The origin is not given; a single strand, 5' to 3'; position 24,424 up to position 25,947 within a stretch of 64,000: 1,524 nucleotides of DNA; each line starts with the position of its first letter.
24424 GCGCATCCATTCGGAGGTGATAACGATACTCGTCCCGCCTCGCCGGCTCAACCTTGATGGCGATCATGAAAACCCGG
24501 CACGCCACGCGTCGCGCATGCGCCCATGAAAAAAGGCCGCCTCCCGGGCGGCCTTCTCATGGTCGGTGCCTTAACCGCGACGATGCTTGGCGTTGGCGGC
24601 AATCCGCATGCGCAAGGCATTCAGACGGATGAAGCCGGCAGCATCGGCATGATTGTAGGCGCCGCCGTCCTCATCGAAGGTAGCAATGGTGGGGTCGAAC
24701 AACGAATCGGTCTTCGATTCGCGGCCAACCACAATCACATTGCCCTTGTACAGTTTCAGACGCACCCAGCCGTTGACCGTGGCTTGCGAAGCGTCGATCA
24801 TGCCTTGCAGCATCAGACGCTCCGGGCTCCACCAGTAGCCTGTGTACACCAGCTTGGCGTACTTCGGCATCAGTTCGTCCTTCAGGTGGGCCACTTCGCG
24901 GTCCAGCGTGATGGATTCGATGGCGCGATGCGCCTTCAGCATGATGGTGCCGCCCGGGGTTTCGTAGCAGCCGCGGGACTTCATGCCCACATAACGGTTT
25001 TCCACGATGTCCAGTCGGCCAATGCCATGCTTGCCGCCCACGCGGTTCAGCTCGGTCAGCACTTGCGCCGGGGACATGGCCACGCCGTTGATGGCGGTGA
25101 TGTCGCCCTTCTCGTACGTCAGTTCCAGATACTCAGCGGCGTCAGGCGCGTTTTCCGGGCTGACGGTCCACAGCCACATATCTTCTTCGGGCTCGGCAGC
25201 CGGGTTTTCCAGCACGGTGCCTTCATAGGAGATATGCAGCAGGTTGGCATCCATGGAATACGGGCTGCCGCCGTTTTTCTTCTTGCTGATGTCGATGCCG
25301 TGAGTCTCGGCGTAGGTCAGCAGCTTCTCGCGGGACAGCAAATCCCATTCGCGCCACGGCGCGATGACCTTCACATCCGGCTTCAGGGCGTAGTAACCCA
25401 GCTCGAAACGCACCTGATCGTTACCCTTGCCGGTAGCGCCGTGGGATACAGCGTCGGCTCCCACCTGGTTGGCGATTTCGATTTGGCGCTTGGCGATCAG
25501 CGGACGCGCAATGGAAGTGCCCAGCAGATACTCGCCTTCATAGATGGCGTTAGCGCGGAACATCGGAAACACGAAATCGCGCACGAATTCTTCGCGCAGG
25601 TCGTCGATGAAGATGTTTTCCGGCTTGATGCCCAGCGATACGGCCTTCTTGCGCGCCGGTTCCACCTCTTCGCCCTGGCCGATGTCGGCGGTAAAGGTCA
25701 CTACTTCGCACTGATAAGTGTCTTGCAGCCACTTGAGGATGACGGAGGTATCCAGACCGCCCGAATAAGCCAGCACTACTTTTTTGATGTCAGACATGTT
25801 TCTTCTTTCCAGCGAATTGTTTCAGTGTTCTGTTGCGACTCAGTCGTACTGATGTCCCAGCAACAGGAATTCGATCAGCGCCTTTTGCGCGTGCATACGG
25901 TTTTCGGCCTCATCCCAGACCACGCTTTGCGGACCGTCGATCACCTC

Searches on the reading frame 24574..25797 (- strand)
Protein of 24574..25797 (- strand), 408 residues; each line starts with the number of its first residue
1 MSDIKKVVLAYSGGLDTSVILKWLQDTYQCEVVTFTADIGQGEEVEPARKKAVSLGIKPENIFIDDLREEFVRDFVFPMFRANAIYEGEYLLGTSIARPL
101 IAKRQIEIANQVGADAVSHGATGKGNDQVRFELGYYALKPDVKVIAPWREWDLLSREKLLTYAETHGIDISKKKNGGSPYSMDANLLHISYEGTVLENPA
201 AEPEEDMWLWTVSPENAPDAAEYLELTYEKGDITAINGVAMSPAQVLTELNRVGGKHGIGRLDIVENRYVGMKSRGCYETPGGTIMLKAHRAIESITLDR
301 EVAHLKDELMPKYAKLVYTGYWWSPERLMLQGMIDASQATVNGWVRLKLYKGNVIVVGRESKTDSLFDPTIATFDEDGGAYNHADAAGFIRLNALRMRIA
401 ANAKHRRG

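Call 22: list_cluster_members(proteins=[P0001, window:24574-25797:-, window:8085-8903:-, window:15119-17110:-])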
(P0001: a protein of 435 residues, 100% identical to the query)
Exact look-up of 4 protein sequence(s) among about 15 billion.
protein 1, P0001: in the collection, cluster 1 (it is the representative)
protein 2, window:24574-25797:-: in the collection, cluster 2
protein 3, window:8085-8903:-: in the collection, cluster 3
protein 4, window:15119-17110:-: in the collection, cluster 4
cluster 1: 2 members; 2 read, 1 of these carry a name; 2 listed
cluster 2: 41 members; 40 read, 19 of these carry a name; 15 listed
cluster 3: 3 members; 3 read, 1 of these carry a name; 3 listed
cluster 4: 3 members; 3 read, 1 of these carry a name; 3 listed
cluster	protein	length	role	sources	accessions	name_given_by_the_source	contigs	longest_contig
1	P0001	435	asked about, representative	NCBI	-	-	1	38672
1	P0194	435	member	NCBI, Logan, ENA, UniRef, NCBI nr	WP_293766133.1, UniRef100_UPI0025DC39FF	hypothetical protein [uncultured Aquitalea sp.] | hypothetical protein n=1 Tax=uncultured Aquitalea sp. TaxID=540272 RepID=UPI0025DC39FF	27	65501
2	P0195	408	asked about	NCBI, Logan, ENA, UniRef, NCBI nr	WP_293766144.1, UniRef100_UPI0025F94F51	argininosuccinate synthase [uncultured Aquitalea sp.] | argininosuccinate synthase n=1 Tax=uncultured Aquitalea sp. TaxID=540272 ...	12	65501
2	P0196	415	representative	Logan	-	-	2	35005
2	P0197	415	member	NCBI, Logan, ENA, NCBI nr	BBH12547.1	argininosuccinate synthase [Chromobacterium haemolyticum]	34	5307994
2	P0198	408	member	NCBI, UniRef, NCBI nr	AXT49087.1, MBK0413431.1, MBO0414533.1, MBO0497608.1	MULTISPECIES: argininosuccinate synthase [Chromobacterium] | Argininosuccinate synthase n=3 Tax=Chromobacterium TaxID=535 RepID=A0A1W0CNW2_9NEIS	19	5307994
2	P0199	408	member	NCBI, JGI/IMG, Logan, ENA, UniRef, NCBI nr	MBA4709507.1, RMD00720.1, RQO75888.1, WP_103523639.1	argininosuccinate synthase [Aquitalea sp. FJL05] | argininosuccinate synthase | Argininosuccinate synthase n=2 Tax=Aquitalea TaxID=407217 RepID=A0A454JLJ9_9NEIS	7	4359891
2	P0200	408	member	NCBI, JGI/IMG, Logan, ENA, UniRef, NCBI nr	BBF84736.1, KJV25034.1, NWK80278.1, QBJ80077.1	argininosuccinate synthase [Aquitalea magnusonii] | argininosuccinate synthase | Argininosuccinate synthase n=1 Tax=Aquitalea magnusonii TaxID=332411 ...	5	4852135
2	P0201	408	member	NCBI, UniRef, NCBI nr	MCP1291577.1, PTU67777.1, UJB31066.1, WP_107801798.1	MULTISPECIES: argininosuccinate synthase [Chromobacterium] | argininosuccinate synthase n=1 Tax=Chromobacterium TaxID=535 RepID=UPI000D302421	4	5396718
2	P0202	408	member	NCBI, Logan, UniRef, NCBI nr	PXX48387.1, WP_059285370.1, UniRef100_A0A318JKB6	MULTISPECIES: argininosuccinate synthase [Aquitalea] | Argininosuccinate synthase n=1 Tax=Aquitalea magnusonii TaxID=332411 ...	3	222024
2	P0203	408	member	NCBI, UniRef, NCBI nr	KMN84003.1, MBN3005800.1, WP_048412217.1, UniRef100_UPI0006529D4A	argininosuccinate synthase [Chromobacterium alkanivorans] | argininosuccinate synthase n=1 Tax=Chromobacterium TaxID=535 RepID=UPI0006529D4A | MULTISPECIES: argininosuccinate synthase [Chromobacterium]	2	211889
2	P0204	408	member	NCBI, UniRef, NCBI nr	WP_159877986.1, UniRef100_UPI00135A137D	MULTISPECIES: argininosuccinate synthase [Aquitalea] | argininosuccinate synthase n=1 Tax=Aquitalea TaxID=407217 RepID=UPI00135A137D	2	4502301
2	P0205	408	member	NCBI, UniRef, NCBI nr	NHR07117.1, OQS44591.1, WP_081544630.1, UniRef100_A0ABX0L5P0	argininosuccinate synthase [Chromobacterium haemolyticum] | Argininosuccinate synthase n=1 Tax=Chromobacterium fluminis TaxID=3044269 ...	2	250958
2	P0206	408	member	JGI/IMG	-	argininosuccinate synthase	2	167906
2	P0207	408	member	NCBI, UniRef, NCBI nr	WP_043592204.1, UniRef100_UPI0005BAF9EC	argininosuccinate synthase [Chromobacterium haemolyticum] | argininosuccinate synthase n=1 Tax=Chromobacterium haemolyticum TaxID=394935 ...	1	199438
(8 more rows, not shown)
